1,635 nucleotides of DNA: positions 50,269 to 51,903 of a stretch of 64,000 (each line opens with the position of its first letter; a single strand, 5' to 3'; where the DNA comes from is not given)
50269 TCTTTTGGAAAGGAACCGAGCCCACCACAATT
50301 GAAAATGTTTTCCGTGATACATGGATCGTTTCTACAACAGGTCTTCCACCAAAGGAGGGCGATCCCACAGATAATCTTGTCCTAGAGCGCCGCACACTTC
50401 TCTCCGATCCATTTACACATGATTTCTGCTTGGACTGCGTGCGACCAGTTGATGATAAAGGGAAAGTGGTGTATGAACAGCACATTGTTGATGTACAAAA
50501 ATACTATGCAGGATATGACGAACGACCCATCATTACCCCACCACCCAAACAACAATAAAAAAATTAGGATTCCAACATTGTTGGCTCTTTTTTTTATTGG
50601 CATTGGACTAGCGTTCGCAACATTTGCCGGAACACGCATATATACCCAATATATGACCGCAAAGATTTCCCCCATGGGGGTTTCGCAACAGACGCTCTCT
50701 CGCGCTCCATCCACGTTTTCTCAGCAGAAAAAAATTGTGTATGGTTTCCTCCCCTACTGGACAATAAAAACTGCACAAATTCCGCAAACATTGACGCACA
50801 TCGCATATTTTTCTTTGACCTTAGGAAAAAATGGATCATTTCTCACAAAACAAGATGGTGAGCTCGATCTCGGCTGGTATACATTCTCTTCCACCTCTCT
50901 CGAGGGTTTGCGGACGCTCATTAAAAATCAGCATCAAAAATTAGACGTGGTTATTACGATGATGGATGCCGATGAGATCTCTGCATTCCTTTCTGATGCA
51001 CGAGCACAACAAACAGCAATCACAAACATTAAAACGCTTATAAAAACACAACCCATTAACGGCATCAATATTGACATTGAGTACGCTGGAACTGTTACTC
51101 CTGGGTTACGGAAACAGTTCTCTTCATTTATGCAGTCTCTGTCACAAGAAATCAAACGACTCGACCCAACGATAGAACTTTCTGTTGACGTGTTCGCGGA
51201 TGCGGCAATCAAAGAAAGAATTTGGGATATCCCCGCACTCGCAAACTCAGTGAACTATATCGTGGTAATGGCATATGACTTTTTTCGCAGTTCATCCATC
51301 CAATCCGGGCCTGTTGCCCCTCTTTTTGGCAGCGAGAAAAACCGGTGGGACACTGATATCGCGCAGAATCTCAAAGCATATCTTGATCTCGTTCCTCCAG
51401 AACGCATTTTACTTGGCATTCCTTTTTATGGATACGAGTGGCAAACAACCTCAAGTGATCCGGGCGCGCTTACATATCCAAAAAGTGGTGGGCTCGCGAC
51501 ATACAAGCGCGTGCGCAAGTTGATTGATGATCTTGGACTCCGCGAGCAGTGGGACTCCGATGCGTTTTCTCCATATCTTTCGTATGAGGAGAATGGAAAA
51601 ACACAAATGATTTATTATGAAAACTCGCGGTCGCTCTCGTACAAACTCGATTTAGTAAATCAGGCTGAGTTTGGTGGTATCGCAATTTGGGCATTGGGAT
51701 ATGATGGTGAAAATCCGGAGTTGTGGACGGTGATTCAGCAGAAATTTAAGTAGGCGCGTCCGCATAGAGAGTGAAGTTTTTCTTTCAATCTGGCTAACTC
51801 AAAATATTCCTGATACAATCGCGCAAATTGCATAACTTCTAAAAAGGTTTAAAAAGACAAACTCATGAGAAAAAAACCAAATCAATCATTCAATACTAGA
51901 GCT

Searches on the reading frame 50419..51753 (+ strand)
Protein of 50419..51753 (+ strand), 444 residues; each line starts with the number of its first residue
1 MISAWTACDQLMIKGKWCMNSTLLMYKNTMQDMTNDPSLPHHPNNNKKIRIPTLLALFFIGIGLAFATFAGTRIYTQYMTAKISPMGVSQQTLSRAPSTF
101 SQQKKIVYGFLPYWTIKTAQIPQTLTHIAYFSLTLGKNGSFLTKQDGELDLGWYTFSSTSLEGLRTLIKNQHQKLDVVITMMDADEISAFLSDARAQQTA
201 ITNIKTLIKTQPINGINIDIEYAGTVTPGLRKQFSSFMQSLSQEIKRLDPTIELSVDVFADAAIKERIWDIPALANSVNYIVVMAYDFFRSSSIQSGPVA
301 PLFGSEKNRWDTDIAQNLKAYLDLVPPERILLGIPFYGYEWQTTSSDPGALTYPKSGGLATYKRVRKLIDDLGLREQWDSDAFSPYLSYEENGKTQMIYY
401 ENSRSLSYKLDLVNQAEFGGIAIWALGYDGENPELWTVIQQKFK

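Call 28: search_protein_families(library=pfam, proteins=[window:50419-51753:+], max_evalue=0.001)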
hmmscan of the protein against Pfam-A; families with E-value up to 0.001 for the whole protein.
window:50419-51753:+ (444 aa): 2 families
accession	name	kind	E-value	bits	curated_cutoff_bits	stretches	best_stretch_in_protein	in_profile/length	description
PF00704.34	Glyco_hydro_18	-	3.6e-43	148.9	29.6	1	113-429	8-317/317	Glycosyl hydrolases family 18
PF23916.1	TIM-barrel_EndoS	-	0.00079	19.6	27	0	190-339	79-202/238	Endo-beta-N-acetylglucosaminidase EndoS TIM-barrel domain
